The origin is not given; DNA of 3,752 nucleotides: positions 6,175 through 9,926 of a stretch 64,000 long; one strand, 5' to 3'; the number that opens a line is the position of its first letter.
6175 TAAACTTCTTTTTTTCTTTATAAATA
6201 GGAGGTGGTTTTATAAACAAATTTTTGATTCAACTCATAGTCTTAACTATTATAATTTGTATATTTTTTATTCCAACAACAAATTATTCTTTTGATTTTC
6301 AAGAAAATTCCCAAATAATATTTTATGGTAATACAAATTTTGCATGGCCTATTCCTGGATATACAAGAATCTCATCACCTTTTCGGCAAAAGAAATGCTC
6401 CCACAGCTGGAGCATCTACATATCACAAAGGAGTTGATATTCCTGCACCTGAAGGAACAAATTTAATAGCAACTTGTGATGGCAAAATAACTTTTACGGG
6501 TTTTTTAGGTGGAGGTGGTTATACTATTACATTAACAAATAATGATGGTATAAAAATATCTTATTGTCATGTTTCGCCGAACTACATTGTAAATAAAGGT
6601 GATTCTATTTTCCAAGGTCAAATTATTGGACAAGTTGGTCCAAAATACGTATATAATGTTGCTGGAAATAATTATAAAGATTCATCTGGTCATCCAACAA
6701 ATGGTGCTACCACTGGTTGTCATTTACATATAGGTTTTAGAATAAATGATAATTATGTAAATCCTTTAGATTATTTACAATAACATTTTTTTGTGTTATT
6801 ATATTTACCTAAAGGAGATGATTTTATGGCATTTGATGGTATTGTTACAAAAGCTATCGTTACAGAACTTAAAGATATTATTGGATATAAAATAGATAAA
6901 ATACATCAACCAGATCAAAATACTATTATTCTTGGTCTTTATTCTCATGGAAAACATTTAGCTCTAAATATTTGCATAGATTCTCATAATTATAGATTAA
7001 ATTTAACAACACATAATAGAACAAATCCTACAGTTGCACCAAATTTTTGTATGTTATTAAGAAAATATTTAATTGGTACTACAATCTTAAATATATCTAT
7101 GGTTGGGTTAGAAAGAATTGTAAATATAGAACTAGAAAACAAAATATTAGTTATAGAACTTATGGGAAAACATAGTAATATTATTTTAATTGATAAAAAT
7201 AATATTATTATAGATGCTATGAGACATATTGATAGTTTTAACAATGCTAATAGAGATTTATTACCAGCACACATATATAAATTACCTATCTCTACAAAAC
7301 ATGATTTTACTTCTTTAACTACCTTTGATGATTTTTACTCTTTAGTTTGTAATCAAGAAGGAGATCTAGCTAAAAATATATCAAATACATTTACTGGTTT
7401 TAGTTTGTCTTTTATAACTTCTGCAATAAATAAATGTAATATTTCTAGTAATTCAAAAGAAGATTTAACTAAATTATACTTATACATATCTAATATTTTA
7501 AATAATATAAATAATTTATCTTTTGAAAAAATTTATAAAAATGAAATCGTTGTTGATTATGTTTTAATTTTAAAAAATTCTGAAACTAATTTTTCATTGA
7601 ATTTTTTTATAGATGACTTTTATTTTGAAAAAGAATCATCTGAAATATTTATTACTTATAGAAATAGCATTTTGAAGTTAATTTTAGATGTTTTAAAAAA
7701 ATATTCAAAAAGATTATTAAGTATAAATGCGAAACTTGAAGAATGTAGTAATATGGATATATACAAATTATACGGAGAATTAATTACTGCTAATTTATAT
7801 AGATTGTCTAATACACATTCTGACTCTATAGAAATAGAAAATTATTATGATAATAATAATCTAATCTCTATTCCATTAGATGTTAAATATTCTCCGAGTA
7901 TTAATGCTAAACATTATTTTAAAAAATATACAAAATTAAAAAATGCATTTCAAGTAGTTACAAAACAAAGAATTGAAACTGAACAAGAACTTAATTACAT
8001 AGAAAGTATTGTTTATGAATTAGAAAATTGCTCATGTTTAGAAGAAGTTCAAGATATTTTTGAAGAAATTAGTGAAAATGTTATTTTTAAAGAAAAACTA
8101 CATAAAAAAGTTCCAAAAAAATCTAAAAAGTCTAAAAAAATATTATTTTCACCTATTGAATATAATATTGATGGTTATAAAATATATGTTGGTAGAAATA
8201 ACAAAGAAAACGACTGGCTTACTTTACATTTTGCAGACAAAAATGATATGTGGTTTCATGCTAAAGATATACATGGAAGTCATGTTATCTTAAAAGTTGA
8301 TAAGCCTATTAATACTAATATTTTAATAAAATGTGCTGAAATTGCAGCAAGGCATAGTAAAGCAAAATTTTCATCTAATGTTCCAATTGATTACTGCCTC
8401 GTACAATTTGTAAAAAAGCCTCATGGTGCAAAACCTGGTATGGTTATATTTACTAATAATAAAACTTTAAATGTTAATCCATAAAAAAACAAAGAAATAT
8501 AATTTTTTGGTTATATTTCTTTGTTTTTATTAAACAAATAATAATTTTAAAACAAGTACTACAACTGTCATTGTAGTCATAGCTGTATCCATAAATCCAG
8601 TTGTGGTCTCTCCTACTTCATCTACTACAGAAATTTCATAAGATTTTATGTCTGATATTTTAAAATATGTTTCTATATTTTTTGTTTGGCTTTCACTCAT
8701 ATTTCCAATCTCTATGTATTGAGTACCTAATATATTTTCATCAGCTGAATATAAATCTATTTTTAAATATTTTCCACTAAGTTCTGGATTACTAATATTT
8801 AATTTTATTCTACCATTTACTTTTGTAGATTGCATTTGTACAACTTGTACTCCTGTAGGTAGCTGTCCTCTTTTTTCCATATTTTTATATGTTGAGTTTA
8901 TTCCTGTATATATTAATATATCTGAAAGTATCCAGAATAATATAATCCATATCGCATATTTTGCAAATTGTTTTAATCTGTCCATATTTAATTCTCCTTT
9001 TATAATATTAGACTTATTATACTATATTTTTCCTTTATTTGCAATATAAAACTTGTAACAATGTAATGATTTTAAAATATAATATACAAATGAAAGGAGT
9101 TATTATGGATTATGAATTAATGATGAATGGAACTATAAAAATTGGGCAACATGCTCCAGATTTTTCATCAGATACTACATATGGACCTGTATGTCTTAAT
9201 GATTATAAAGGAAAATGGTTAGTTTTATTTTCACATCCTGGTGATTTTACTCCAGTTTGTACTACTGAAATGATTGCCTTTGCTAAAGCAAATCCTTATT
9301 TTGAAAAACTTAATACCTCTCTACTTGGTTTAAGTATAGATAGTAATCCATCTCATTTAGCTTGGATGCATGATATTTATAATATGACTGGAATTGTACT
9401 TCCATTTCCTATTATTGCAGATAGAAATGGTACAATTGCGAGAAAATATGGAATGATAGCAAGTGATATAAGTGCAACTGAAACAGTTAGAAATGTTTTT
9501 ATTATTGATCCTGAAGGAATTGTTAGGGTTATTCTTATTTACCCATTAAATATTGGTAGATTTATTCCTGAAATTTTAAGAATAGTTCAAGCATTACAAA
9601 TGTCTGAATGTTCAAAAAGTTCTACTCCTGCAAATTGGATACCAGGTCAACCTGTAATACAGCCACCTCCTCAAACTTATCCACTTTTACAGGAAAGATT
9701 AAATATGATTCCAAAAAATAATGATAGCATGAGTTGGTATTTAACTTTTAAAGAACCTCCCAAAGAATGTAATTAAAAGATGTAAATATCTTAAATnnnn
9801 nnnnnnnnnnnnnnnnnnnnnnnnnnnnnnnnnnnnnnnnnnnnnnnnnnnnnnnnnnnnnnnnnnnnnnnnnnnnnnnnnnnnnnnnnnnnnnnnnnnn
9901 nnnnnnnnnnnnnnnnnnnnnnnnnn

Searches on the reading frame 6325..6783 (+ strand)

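Call 32: search_protein_families(library=pfam, proteins=[window:6325-6783:+], max_evalue=0.001)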
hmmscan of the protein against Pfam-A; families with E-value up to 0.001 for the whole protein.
window:6325-6783:+ (152 aa): 1 family
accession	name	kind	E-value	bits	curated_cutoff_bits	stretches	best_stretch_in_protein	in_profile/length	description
PF01551.29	Peptidase_M23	-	1.9e-20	73.3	28.7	1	33-147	2-96/96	Peptidase family M23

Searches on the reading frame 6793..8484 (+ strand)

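Call 32: search_protein_families(library=pfam, proteins=[window:6793-8484:+], max_evalue=0.001)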
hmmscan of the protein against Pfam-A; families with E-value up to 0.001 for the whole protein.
window:6793-8484:+ (563 aa): 3 families
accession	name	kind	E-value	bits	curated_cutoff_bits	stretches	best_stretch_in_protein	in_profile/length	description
PF05833.16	NFACT_N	-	2.3e-103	346.9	31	1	15-444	1-455/456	NFACT N-terminal and middle domains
PF05670.18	NFACT-R_1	-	1e-10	42.5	29.8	1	458-549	7-106/112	NFACT protein RNA binding domain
PF18297.6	NFACT-R_2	-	2.1e-08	34.7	26.9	1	461-534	9-79/104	NFACT protein RNA binding domain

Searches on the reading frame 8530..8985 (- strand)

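Call 32: search_protein_families(library=pfam, proteins=[window:8530-8985:-], max_evalue=0.001)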
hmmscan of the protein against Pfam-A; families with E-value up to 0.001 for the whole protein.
window:8530-8985:- (151 aa): 0 families

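Call 74: search_protein_families(library=ncbifam, proteins=[window:8530-8985:-], max_evalue=0.01)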
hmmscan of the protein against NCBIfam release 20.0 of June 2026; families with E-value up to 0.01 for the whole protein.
window:8530-8985:- (151 aa): 2 families
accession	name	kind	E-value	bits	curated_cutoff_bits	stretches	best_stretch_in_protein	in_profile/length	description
NF052314.1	T9SS_HK_PorY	subfamily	0.0031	16.6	350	1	9-150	9-148/418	PorY family sensor histidine kinase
NF038353.1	FxLYD_dom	domain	0.0061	16.4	23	1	56-120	6-71/71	FxLYD domain-containing protein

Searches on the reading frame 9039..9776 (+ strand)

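Call 32: search_protein_families(library=pfam, proteins=[window:9039-9776:+], max_evalue=0.001)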
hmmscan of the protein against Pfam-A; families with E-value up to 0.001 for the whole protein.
window:9039-9776:+ (245 aa): 3 families
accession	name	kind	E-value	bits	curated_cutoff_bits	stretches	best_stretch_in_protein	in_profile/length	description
PF00578.27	AhpC-TSA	-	3.7e-36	124.2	26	1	35-164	1-123/124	AhpC/TSA family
PF08534.16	Redoxin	-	2.5e-19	70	26.6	1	35-163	2-129/148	Redoxin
PF10417.14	1-cysPrx_C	-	2.3e-07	31.1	21.1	1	185-214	1-31/41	C-terminal domain of 1-Cys peroxiredoxin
